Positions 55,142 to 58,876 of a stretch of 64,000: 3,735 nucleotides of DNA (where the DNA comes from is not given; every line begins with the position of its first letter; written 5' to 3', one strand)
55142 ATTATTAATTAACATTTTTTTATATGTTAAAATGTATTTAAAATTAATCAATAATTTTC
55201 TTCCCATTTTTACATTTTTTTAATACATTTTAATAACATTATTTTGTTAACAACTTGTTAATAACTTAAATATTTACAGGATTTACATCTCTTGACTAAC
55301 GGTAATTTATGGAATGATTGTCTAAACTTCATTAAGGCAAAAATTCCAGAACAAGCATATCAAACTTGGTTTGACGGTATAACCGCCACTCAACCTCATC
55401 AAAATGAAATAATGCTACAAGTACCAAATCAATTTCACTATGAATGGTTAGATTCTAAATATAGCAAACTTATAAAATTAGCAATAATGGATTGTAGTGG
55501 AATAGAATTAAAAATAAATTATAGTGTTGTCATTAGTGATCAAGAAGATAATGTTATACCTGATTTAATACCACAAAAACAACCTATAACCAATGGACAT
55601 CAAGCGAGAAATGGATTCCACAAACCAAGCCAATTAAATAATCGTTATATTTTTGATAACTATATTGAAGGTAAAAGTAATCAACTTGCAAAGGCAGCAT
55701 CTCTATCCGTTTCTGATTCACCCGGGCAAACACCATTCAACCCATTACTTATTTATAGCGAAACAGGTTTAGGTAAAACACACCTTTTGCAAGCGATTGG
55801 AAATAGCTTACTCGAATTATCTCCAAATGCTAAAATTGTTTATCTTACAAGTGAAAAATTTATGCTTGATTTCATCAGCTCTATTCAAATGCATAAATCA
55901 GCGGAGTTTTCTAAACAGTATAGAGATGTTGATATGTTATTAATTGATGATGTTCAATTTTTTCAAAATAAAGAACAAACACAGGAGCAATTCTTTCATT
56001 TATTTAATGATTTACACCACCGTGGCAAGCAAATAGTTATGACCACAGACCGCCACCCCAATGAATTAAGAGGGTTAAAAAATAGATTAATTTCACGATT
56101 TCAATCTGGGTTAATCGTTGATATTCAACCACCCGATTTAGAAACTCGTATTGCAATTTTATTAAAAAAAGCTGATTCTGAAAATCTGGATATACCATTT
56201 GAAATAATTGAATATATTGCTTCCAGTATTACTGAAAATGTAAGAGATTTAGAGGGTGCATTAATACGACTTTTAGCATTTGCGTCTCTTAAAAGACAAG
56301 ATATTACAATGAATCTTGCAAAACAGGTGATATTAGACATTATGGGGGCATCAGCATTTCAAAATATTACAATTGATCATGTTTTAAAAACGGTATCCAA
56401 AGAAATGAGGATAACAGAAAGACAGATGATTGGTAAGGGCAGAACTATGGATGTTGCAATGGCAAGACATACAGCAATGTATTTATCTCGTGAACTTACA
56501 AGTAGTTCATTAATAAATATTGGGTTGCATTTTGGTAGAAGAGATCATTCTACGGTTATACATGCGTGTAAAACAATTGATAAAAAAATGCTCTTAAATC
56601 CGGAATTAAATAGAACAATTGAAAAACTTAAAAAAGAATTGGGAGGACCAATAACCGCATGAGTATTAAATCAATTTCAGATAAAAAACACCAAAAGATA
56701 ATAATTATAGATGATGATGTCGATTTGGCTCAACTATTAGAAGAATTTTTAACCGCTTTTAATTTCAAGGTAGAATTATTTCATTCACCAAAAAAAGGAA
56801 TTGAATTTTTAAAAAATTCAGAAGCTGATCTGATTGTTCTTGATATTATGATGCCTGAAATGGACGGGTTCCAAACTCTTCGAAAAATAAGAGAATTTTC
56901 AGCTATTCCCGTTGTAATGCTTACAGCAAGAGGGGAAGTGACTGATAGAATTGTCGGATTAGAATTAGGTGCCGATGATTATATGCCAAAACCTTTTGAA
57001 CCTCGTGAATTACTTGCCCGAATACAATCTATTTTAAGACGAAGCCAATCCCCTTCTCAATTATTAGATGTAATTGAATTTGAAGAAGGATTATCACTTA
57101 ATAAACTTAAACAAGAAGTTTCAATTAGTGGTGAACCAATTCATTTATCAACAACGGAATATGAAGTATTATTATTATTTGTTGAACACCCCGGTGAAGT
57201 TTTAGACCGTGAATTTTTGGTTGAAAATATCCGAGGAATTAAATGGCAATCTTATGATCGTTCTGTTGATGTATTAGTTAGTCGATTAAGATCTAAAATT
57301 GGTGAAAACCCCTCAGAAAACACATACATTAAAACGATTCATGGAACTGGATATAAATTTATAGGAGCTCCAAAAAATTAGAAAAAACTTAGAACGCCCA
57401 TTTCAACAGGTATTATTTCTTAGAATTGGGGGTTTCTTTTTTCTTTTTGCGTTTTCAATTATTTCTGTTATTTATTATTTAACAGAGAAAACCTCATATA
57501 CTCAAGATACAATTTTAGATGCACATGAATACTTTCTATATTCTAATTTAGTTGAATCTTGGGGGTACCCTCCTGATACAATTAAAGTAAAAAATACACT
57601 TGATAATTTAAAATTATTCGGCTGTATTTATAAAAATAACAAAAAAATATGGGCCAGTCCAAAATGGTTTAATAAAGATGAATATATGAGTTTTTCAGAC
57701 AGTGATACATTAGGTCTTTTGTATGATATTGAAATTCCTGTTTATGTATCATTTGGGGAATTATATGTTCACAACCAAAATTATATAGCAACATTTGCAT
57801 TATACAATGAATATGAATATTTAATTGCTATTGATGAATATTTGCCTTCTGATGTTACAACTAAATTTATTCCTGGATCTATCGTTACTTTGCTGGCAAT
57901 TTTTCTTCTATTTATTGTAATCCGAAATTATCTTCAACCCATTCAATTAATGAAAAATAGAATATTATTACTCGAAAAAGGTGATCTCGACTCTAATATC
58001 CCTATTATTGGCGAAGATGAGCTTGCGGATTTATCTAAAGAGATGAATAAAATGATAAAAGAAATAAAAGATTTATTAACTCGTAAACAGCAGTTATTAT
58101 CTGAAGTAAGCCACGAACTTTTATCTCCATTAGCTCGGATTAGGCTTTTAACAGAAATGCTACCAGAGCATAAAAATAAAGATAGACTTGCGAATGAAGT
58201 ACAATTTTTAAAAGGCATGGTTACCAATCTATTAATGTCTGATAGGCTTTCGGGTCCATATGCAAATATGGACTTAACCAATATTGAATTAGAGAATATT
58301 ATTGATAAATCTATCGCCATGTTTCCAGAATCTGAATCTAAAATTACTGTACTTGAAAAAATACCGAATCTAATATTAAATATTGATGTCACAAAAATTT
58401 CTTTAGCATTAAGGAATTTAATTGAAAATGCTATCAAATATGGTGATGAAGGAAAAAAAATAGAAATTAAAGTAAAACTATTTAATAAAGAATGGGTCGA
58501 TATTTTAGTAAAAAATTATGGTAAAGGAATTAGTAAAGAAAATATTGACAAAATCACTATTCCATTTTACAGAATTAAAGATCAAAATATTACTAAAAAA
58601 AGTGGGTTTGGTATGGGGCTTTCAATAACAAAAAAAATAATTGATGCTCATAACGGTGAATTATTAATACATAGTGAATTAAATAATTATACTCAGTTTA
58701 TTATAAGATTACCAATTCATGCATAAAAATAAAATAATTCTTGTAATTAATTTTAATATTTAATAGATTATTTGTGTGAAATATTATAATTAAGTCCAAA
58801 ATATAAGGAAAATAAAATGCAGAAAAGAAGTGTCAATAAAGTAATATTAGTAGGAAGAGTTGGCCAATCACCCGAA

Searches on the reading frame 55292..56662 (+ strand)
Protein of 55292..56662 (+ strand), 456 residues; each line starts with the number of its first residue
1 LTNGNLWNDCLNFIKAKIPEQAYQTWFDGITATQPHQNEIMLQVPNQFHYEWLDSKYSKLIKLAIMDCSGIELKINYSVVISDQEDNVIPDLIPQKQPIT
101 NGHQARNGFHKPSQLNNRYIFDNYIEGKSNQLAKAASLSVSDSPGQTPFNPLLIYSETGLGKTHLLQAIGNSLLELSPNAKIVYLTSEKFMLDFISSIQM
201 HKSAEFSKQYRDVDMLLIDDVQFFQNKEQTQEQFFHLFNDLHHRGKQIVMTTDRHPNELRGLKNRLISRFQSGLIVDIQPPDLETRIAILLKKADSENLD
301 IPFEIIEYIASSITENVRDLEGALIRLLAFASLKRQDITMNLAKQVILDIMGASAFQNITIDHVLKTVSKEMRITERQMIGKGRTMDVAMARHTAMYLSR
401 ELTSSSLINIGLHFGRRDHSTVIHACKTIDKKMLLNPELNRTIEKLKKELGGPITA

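Call 65: search_protein_families(library=pfam, proteins=[window:55292-56662:+], max_evalue=0.00001)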
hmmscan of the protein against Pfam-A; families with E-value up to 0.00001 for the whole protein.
window:55292-56662:+ (456 aa): 3 families
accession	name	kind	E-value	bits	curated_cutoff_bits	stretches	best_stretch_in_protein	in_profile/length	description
PF00308.24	Bac_DnaA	-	2.9e-67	226.3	23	1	115-277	1-162/162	Bacterial DnaA ATPAse domain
PF08299.17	Bac_DnaA_C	-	1.4e-24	86.4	31.5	1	361-429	1-69/69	Bacterial dnaA protein helix-turn-helix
PF11638.13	DnaA_N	-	3.4e-16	59.2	24.6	1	5-65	2-63/65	DnaA N-terminal domain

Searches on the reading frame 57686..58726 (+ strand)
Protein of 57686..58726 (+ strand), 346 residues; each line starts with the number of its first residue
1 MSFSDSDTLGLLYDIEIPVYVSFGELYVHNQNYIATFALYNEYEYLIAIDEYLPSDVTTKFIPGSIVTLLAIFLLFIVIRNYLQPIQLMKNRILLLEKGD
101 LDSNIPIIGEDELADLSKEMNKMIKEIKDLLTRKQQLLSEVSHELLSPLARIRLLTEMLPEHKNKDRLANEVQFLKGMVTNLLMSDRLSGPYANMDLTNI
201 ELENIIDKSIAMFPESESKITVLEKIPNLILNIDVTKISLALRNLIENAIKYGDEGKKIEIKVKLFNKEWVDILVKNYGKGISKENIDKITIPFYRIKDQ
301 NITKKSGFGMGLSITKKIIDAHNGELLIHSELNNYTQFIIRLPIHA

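Call 65: search_protein_families(library=pfam, proteins=[window:57686-58726:+], max_evalue=0.00001)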
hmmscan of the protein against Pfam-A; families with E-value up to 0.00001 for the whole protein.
window:57686-58726:+ (346 aa): 3 families
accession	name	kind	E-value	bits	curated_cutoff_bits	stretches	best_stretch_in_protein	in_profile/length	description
PF02518.31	HATPase_c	-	4.1e-23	82.4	26.4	1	234-344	2-109/111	Histidine kinase-, DNA gyrase B-, and HSP90-like ATPase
PF00672.30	HAMP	-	4.6e-07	30.5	25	1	79-128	3-52/53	HAMP domain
PF00512.31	HisKA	-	2.7e-06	27.8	26.9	1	134-182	2-57/66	His Kinase A (phospho-acceptor) domain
